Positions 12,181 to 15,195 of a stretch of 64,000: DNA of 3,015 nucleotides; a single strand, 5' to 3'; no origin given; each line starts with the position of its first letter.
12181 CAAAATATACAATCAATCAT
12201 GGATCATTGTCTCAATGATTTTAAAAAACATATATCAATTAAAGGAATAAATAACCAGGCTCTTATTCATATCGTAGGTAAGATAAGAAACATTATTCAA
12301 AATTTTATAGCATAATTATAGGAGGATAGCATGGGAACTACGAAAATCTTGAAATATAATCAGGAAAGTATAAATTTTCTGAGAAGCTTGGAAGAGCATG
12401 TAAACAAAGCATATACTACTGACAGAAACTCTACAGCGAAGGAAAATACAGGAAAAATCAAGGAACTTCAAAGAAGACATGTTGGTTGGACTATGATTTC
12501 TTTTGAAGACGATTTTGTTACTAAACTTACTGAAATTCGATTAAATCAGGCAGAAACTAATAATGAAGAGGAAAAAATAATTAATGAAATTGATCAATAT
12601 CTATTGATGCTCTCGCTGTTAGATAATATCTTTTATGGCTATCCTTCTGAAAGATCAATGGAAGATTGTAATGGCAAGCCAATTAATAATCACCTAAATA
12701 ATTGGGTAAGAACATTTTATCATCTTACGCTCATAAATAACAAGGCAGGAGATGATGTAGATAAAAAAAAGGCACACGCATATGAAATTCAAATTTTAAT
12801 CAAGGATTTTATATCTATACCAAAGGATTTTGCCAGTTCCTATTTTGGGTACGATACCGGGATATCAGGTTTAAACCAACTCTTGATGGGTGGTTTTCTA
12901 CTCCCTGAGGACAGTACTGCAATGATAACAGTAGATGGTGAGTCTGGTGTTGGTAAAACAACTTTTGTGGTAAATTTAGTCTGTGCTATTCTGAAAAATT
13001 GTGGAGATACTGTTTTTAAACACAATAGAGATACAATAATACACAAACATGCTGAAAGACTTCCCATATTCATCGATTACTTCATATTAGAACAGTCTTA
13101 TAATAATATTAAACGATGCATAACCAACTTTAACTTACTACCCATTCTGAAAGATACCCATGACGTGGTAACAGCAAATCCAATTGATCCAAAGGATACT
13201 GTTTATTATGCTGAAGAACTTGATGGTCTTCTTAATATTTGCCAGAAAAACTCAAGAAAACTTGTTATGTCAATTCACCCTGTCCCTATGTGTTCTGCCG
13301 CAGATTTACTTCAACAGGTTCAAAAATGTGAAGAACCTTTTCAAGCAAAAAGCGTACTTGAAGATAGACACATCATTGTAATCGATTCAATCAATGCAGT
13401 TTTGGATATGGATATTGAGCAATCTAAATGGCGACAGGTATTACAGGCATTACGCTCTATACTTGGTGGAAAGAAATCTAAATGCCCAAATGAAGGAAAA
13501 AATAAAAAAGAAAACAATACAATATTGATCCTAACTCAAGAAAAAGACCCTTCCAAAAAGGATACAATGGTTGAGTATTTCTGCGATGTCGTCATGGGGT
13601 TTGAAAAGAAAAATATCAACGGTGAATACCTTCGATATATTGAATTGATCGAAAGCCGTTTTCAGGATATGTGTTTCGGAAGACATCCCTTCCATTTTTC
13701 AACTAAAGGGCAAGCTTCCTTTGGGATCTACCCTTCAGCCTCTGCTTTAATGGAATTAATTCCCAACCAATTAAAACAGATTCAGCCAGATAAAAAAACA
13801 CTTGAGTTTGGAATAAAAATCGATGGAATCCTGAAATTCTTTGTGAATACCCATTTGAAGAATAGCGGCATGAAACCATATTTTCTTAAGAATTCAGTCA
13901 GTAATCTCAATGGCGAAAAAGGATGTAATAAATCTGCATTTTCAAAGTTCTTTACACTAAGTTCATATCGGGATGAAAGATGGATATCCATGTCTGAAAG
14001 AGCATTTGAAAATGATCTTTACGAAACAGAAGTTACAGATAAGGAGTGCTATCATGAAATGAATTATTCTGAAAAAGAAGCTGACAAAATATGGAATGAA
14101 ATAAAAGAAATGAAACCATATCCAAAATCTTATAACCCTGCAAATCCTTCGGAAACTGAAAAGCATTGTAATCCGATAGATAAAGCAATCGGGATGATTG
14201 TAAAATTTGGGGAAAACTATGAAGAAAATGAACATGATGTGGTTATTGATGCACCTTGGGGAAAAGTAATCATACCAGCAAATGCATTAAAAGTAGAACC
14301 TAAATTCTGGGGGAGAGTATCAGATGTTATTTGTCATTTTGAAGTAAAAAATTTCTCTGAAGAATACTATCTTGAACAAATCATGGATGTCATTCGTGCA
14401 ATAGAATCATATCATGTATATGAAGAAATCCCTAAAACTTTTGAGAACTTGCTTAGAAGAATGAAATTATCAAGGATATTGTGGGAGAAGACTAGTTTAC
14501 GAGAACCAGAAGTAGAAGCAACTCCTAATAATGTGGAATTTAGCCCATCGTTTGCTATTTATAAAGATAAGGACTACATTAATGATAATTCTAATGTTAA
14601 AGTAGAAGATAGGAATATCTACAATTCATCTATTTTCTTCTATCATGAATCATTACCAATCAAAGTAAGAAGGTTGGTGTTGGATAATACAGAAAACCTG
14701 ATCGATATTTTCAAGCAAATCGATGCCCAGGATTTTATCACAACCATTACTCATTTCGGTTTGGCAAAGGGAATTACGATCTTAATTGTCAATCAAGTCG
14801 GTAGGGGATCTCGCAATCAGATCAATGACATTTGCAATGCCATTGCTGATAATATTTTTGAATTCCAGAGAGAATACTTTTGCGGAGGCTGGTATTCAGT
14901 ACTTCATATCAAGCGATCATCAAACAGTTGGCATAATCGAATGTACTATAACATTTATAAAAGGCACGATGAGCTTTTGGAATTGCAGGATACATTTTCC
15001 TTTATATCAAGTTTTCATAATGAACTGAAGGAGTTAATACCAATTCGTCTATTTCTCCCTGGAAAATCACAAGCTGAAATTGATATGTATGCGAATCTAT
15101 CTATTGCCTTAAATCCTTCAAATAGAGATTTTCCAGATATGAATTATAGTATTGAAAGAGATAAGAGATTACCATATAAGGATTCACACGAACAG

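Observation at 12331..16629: Internal architecture of the 1432-aa protein: catalytic KaiC-like domain, degenerate second copy, Cys/His-rich tail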

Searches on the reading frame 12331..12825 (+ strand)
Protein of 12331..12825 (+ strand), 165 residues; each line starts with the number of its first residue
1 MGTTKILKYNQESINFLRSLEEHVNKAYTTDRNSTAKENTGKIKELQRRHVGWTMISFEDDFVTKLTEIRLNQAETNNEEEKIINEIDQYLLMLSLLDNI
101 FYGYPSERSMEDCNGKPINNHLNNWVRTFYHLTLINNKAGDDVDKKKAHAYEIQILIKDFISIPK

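Call 91: search_solved_structures(query=A11, max_evalue=10)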
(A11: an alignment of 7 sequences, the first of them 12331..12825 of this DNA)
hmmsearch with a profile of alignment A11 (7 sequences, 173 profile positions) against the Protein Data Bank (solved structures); distinct sequences matched with E-value up to 10: 16.
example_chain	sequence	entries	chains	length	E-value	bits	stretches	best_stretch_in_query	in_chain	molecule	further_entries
8sf2_D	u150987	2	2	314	0.1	15.9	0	24-80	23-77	Aryldialkylphosphatase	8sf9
8sfk_D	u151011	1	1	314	0.15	15.4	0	57-113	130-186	Aryldialkylphosphatase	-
5w3w_A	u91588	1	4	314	0.27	14.5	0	24-80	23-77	Aryldialkylphosphatase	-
8sfb_D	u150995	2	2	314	0.29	14.4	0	57-113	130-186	Aryldialkylphosphatase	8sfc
5vri_A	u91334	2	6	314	0.45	13.8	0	24-80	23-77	Aryldialkylphosphatase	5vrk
5w3u_A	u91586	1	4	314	0.5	13.6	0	24-72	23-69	Aryldialkylphosphatase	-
4ket_A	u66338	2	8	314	0.52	13.6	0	24-80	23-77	Aryldialkylphosphatase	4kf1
4keu_A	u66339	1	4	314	0.52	13.6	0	24-80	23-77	Aryldialkylphosphatase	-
4kes_A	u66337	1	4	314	0.52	13.6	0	24-80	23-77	Aryldialkylphosphatase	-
4ker_A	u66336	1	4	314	0.52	13.6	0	24-80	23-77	Aryldialkylphosphatase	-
4kev_A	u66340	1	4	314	0.52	13.6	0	24-80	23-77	Aryldialkylphosphatase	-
5vsa_A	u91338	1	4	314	0.52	13.6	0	24-80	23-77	Aryldialkylphosphatase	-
4kez_A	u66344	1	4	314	0.52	13.6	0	24-80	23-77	Aryldialkylphosphatase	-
2vc5_A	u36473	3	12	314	0.52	13.6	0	24-80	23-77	ARYLDIALKYLPHOSPHATASE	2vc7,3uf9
8sfd_D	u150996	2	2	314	0.76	13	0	24-62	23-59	Aryldialkylphosphatase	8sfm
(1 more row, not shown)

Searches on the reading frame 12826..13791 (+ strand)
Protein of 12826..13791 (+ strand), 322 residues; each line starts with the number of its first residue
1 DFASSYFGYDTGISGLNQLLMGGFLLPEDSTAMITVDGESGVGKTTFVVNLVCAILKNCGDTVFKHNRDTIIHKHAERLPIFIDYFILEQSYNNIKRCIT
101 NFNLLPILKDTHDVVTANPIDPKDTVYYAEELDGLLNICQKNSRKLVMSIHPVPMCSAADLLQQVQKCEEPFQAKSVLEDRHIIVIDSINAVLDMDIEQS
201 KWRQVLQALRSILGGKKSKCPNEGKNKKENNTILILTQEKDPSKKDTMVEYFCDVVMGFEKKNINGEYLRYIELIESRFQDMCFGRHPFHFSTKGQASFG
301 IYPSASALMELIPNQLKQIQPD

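Call 98: search_solved_structures(query=A3, max_evalue=0.001, show_alignments=1)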
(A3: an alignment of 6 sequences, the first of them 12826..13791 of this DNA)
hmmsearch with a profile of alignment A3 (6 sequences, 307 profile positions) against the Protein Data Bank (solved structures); distinct sequences matched with E-value up to 0.001: 43.
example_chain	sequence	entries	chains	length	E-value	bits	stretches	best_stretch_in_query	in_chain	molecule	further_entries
8zn5_B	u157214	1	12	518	2.1e-09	40.2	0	178-290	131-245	KaiC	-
8zn7_D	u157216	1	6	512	9e-09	38.1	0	179-289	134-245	KaiC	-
8zn6_F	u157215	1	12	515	9.7e-09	38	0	179-289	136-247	KaiC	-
8jon_A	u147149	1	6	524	1.9e-08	37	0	172-288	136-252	Circadian clock oscillator protein KaiC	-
7s65_A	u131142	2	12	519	1.1e-07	34.5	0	172-287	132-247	Circadian clock protein kinase KaiC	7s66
7x1z_A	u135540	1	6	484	2e-07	33.7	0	172-287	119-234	Circadian clock oscillator protein KaiC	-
3s1a_A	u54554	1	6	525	2.7e-07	33.3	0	172-287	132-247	Circadian clock protein kinase kaiC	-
9ofh_A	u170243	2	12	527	2.8e-07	33.2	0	172-287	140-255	Circadian clock oscillator protein KaiC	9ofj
7x1y_A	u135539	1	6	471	4.9e-07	32.4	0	172-287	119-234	Circadian clock oscillator protein KaiC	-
3k09_A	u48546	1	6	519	4.9e-07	32.4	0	172-287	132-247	Circadian clock protein kinase kaiC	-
3k0e_A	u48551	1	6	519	5.1e-07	32.4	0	172-287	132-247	Circadian clock protein kinase KaiC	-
1u9i_A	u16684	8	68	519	7.4e-07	31.8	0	172-287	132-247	KaiC | Circadian clock protein kinase kaiC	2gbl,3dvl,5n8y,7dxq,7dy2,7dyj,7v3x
7wdc_A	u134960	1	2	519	7.9e-07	31.7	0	172-287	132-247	Circadian clock protein kinase KaiC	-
1tf7_A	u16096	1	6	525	8.1e-07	31.7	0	172-287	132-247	KaiC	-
7dyk_A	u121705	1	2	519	8.3e-07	31.7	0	172-287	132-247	Circadian clock protein kinase KaiC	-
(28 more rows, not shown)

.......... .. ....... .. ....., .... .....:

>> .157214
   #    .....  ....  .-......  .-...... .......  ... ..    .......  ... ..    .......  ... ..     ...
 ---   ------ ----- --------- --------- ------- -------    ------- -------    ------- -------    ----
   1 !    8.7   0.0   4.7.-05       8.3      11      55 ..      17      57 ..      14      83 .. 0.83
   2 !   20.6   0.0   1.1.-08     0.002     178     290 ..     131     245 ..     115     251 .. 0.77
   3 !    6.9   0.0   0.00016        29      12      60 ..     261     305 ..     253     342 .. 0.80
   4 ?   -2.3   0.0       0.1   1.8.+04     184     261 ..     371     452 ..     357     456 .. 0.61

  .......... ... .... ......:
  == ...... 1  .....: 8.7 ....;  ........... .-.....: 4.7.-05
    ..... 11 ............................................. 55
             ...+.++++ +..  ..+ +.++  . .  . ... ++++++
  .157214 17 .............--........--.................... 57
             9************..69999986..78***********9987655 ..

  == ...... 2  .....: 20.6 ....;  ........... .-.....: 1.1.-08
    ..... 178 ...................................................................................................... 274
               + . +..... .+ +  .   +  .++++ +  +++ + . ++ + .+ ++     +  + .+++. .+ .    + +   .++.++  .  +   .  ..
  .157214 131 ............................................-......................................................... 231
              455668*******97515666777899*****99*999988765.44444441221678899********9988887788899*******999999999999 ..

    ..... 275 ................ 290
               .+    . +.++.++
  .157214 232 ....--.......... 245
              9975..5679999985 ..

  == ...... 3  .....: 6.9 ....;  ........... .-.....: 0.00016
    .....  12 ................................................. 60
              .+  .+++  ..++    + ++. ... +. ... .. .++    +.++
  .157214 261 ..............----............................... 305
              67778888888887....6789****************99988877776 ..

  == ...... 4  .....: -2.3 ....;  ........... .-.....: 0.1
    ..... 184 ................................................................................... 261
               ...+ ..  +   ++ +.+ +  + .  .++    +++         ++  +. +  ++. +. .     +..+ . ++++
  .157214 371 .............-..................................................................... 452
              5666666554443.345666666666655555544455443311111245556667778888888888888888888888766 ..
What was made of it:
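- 12826..13791 (+): KaiC-like ATPase domain 1 (aa 166-487). It carries Walker A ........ (aa 203-210, nt 12937-12960), E254-Q255 at the position I align by eye with KaiC's catalytic EE pair (nt 13090-13095), Walker B IIVIDS (aa 348-353, nt 13372-13389), and ESRFQ (aa 441-445). The profile against PDB KaiC gives E=2.1e-9 (call 98).
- On KaiC family (Pfam PF06745, RecA superfamily): The family profile against PDB gives KaiC chains as the top hits, best E=2.1e-9 (call 98).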

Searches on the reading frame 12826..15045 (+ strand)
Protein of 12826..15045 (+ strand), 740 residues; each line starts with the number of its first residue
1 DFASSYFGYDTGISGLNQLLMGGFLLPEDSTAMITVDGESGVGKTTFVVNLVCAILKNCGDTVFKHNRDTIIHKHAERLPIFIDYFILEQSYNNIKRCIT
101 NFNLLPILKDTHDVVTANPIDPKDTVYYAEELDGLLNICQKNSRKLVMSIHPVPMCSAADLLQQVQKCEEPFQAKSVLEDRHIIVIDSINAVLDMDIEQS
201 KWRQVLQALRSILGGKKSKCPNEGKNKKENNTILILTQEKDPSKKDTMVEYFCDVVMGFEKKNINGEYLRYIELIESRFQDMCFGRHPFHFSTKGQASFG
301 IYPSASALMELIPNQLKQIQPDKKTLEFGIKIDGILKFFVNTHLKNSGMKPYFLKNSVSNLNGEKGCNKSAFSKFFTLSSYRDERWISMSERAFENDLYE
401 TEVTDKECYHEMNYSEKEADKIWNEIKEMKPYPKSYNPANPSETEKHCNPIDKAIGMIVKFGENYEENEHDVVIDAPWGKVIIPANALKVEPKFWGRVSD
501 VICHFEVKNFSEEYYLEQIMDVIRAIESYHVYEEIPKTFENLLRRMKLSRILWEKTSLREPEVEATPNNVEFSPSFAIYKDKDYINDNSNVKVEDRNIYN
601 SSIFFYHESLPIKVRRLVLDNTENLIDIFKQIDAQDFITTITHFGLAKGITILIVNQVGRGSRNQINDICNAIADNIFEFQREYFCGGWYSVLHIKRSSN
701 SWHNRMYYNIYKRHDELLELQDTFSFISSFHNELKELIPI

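Call 60: predict_structure(alignment_id=A8)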
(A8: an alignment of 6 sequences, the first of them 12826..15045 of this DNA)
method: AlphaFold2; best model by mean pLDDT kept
length: 740 residues; sequences in the alignment: 6
mean_pLDDT: 47.6   pTM: 0.38
mean pLDDT of the five models: 47.6, 42.8, 42.5, 40.9, 36.8
residues with pLDDT >= 90: 0; 70-90: 128; 50-70: 171; < 50: 441
segments of 3 or more residues with pLDDT < 50: 1-28, 57-79, 101-146, 194-198, 216-229, 263-373, 392-410, 416-418, 430-446, 487-489, 551-609, 623-649, 656-740
pLDDT, mean of each block of 10 residues (from residue 1): 23 33 39 72 65 49 30 34 72 61 34 30 34 35 46 73 81 61 78 53 73 55 41 77 63 62 40 38 29 29 27 26 26 25 26 24 27 53 58 43 39 50 53 40 47 70 65 85 66 72 75 66 77 78 68 35 32 28 30 31 31 66 44 40 48 45 30 41 37 42 36 37 41 34
secondary structure, 60 per line:
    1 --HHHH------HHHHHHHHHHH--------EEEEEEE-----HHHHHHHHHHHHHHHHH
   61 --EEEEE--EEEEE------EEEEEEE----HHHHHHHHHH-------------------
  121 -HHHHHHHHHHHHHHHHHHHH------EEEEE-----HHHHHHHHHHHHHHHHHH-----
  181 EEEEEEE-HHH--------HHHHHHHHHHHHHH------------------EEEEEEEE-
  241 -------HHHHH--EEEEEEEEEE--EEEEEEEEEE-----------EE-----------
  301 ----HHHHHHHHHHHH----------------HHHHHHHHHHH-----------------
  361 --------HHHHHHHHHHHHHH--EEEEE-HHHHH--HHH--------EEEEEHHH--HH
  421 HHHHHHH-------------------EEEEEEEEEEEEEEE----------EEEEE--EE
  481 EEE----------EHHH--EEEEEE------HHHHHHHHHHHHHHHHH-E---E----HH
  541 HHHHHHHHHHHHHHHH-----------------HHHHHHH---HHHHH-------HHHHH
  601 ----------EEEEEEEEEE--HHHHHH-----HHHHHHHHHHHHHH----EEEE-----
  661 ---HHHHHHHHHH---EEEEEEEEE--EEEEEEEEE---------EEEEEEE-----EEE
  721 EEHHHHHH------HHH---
elements in order (helices of 4 or more, strands of 3 or more residues): H3-6 H13-23 E32-38 H44-60 E63-67 E70-74 E81-87 H92-101 H122-141 E148-152 H158-175 E181-187 H200-213 E232-239 H248-252 E255-264 E267-276 H305-316 H333-343 H369-382 E385-389 H391-395 E409-413 H419-427 E447-461 E472-476 E479-483 E500-505 H512-528 H539-556 H574-580 H584-588 H596-600 E611-620 H623-628 H634-647 E652-655 H664-673 E677-685 E688-696 E706-712 E718-722 H723-728
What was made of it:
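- Tried and rejected: Mean pLDDT was 47.6 (call 60).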

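Call 64: fold_search(model_id=the predicted structure, library=pdb)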
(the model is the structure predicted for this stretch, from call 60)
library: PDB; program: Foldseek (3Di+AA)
matches with E <= 10: 1327; with E <= 0.001: 520
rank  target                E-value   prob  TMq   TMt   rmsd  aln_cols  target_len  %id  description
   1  7s66_A                2.9e-13  1.00  0.24  0.34  20.1       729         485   12  Extended conformation of nighttime state KaiC (released 2021-09-22)
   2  7s67_A                5.7e-13  1.00  0.23  0.34  19.1       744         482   11  Extended conformation of daytime state KaiC (released 2021-09-22)
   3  3k09_D                6.4e-13  1.00  0.23  0.34  19.4       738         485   12  Crystal structure of the phosphorylation-site mutant S431D of the KaiC circadian clock protein (released 2010-03-31)
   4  8zn6_E                6.7e-13  1.00  0.23  0.34  20.0       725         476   11  Crystal Structure of Designed Clock Protein KaiC (released 2025-04-16)
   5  8zn6_F                6.7e-13  1.00  0.23  0.34  19.4       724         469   12  Crystal Structure of Designed Clock Protein KaiC (released 2025-04-16)
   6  3k0f_D                7.1e-13  1.00  0.23  0.34  19.9       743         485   12  Crystal structure of the phosphorylation-site double mutant T426A/T432A of the KaiC circadian clock protein (released 2010-03-31)
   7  2gbl_C                7.5e-13  1.00  0.23  0.33  20.8       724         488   12  Crystal Structure of Full Length Circadian Clock Protein KaiC with Phosphorylation Sites (released 2007-01-23)
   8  3s1a_C                8.9e-13  1.00  0.23  0.33  20.2       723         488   11  Crystal structure of the phosphorylation-site double mutant S431E/T432E of the KaiC circadian clock protein (released 2011-09-21)
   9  9ofh_A                1.2e-12  1.00  0.23  0.34  20.1       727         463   12  Extended conformation of dusk state KaiC (released 2025-05-14)
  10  4ijm_B                1.3e-12  1.00  0.24  0.35  20.6       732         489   11  Crystal structure of circadian clock protein KaiC A422V mutant (released 2013-02-13)
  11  8zn6_A                1.4e-12  1.00  0.23  0.33  19.2       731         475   11  Crystal Structure of Designed Clock Protein KaiC (released 2025-04-16)
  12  7dy2_H                1.4e-12  1.00  0.23  0.34  20.5       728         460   12  Crystal Structure of Cyanobacterial Circadian Clock Protein KaiC (released 2022-04-27)
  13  2gbl_B                1.5e-12  1.00  0.23  0.33  21.1       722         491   11  Crystal Structure of Full Length Circadian Clock Protein KaiC with Phosphorylation Sites (released 2007-01-23)
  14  4ijm_A                1.7e-12  1.00  0.23  0.32  20.7       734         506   12  Crystal structure of circadian clock protein KaiC A422V mutant (released 2013-02-13)
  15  2gbl_D                1.8e-12  1.00  0.23  0.34  20.4       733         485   12  Crystal Structure of Full Length Circadian Clock Protein KaiC with Phosphorylation Sites (released 2007-01-23)
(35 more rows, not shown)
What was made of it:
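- On Clock-type KaiC (double-domain, KaiABC oscillator): Foldseek alignments to full-length KaiC span about 725 of 740 residues, though the model is of low confidence (calls 60, 64).
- Closest known: Cyanobacterial clock protein KaiC. Same: The model aligns to full-length KaiC over both halves (call 64).
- The AF2 model of the tandem ATPase is low confidence (pLDDT 47.6, TM 0.23-0.34, calls 60, 64).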
